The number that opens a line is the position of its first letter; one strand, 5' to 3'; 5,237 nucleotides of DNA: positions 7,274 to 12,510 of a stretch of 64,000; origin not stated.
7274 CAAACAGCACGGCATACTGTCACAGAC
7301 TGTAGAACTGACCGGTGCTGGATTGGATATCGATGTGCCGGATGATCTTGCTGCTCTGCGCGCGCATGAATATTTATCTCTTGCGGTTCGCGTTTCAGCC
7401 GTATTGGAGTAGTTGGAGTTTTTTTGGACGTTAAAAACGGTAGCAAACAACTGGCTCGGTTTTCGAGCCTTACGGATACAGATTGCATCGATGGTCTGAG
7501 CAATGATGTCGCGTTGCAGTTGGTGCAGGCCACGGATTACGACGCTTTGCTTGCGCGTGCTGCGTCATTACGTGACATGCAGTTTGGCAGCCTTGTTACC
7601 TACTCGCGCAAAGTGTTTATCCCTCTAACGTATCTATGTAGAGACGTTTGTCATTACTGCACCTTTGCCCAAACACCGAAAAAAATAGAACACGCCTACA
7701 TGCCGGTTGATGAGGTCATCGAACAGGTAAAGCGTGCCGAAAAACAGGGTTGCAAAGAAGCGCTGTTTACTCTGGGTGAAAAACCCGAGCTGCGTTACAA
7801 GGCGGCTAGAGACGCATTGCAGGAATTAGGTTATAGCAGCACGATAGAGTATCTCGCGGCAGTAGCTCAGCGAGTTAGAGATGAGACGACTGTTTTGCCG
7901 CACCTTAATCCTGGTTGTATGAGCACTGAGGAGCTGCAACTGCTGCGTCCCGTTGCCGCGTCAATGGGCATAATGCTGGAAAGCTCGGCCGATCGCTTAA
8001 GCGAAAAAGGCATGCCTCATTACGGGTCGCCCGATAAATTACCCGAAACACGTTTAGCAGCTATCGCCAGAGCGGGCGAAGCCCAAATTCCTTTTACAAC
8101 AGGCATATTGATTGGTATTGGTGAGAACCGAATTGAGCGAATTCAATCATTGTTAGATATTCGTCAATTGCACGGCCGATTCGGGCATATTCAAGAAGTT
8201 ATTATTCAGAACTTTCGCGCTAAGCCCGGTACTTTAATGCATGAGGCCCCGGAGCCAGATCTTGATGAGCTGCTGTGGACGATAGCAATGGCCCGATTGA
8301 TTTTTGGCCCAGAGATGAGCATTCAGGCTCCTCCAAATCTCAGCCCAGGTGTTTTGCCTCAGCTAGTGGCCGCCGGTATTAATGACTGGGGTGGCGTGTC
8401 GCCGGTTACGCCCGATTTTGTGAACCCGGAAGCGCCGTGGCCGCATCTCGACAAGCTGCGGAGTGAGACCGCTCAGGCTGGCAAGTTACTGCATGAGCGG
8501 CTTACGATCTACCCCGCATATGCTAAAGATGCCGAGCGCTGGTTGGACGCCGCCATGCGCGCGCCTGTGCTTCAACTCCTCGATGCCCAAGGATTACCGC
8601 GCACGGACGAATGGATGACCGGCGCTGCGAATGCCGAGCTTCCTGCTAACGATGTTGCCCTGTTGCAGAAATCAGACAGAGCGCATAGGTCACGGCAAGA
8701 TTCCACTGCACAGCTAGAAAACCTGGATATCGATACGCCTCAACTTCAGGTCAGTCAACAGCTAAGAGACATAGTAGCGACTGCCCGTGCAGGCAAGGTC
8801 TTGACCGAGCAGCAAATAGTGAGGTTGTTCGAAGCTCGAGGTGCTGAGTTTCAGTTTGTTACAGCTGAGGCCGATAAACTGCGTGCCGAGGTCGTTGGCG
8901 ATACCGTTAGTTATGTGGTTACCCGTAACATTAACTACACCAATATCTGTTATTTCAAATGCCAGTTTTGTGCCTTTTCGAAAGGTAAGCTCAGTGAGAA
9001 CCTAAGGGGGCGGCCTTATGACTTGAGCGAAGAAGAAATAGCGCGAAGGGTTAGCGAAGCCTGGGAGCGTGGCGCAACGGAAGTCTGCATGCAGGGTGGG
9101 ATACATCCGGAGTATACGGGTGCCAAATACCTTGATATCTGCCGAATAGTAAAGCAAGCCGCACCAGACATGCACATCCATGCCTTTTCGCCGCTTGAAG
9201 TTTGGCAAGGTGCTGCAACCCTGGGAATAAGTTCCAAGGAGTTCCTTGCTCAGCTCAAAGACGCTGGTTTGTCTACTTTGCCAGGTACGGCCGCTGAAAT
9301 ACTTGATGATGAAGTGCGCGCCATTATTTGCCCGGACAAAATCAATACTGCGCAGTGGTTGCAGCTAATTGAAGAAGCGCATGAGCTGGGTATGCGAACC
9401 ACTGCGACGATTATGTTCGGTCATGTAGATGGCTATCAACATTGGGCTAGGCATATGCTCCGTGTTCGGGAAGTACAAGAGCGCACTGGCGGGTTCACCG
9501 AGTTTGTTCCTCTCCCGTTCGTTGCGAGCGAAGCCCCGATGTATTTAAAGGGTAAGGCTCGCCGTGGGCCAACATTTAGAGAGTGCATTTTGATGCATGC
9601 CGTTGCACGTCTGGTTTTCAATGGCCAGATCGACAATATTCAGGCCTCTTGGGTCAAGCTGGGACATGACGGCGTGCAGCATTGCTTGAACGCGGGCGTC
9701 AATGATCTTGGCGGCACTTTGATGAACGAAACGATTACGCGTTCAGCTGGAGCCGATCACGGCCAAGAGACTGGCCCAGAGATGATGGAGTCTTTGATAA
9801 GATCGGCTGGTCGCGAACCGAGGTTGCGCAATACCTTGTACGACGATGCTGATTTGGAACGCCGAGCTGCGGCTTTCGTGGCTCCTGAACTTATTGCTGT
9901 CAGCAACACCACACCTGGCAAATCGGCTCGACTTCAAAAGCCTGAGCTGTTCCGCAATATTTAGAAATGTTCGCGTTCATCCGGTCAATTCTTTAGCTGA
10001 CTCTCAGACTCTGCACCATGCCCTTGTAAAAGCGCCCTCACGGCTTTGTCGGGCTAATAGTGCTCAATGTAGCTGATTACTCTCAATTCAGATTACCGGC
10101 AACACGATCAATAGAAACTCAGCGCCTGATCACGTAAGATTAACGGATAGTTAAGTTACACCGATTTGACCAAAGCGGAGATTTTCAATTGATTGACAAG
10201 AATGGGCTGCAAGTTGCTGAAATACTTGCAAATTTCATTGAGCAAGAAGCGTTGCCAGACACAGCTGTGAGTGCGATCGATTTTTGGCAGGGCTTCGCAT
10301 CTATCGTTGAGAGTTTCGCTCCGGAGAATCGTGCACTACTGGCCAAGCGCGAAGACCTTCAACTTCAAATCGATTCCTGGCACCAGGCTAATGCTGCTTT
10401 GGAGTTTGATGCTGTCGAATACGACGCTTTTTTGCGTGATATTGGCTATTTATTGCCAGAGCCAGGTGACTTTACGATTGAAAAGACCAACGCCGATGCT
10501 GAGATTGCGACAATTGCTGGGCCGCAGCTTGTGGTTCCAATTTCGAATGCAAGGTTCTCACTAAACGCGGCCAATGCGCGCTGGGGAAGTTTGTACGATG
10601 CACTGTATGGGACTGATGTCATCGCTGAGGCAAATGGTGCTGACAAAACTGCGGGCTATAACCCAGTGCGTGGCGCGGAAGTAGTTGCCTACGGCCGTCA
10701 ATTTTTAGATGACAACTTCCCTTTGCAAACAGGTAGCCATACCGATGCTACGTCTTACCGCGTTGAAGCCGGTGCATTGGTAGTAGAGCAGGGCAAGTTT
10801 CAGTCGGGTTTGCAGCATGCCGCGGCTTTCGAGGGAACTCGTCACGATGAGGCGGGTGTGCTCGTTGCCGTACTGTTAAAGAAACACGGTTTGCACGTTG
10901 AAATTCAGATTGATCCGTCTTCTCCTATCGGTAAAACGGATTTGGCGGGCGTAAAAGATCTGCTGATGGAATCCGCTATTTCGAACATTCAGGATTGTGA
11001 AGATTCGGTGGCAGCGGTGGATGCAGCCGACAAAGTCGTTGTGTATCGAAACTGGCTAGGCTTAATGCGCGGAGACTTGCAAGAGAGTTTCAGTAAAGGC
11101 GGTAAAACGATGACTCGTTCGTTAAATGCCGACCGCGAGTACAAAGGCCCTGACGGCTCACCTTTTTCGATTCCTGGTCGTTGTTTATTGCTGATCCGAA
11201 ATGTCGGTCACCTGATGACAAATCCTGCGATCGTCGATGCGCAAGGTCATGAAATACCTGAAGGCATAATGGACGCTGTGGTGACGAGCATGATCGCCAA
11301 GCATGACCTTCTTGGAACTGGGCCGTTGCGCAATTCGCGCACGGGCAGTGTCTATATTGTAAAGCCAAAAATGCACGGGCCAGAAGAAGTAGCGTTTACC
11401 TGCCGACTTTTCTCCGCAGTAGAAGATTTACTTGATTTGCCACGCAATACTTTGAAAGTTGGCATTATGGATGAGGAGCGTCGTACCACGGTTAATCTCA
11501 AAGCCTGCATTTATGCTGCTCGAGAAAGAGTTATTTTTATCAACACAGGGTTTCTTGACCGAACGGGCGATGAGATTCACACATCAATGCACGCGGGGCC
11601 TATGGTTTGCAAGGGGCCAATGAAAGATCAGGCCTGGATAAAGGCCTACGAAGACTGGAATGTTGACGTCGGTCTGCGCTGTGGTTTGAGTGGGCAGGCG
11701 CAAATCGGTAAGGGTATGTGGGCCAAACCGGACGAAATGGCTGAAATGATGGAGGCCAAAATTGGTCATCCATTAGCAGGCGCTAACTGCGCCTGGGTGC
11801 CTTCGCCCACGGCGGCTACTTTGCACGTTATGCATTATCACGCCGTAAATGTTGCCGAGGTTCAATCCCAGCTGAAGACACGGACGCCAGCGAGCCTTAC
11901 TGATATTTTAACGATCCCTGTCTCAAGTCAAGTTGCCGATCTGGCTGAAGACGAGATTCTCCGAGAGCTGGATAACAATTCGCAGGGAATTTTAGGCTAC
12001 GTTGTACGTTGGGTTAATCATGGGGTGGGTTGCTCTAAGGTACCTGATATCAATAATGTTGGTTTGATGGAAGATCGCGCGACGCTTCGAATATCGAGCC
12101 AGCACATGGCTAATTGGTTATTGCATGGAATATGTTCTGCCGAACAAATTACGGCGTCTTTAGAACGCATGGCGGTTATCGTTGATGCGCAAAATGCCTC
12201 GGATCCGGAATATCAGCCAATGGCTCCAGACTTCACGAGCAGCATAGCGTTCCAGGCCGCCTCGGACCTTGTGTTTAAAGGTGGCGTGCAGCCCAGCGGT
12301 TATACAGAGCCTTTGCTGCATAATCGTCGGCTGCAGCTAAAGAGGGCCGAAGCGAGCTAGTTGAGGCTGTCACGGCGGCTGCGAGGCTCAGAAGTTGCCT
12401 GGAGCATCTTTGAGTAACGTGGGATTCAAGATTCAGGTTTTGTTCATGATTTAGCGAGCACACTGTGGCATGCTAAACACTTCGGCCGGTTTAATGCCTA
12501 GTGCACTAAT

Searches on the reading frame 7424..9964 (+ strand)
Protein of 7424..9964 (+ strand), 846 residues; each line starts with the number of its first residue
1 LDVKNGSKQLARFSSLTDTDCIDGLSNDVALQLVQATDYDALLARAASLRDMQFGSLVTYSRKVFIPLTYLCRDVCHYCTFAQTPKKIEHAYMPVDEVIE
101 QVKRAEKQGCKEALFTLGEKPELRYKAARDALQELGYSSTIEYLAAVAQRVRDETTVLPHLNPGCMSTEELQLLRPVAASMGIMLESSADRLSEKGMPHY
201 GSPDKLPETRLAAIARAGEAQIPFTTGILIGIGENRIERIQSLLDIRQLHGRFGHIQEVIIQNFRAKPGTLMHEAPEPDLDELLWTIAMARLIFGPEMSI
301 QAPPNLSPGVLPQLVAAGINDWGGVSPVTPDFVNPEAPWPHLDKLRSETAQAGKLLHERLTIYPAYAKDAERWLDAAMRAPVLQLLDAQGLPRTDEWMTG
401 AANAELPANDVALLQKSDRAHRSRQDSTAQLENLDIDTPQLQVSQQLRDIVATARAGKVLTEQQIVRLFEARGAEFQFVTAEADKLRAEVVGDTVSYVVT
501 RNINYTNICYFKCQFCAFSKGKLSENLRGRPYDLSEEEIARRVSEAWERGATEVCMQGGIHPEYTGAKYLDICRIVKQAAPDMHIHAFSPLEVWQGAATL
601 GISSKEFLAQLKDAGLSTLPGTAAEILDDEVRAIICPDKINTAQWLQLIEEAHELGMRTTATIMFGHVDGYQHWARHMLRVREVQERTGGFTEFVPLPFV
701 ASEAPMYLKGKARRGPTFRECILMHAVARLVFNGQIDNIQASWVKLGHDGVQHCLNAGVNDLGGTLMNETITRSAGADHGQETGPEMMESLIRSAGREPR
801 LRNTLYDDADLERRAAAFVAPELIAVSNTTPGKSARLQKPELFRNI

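Call 13: search_protein_families(library=pfam, proteins=[window:7424-9964:+], max_evalue=0.01)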
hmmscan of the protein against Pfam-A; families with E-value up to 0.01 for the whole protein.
window:7424-9964:+ (846 aa): 2 families
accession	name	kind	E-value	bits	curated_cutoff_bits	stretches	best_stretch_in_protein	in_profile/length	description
PF04055.27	Radical_SAM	-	4.3e-37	128.3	29.5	2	503-678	1-163/166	Radical SAM superfamily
PF19288.4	CofH_C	-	2.6e-20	73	27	1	690-811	3-121/125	CofH/MqnC C-terminal region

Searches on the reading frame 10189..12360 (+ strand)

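Call 13: search_protein_families(library=pfam, proteins=[window:10189-12360:+], max_evalue=0.01)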
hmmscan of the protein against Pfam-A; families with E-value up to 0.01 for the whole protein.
window:10189-12360:+ (723 aa): 4 families
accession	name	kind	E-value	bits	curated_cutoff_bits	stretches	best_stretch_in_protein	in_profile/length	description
PF01274.28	MS_TIM-barrel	-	2.9e-63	213.6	26.4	1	334-568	2-236/248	Malate synthase, TIM barrel domain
PF20659.2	MS_C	-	2.5e-22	80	23.1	1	590-687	3-102/118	Malate synthase, C-terminal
PF20658.2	MSG_insertion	-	9.6e-21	74.2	24.8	1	157-231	1-75/76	Malate synthase G, alpha-beta insertion domain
PF20656.2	MS_N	-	9.8e-13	47.9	23.5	1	15-68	4-57/64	Malate synthase, N-terminal domain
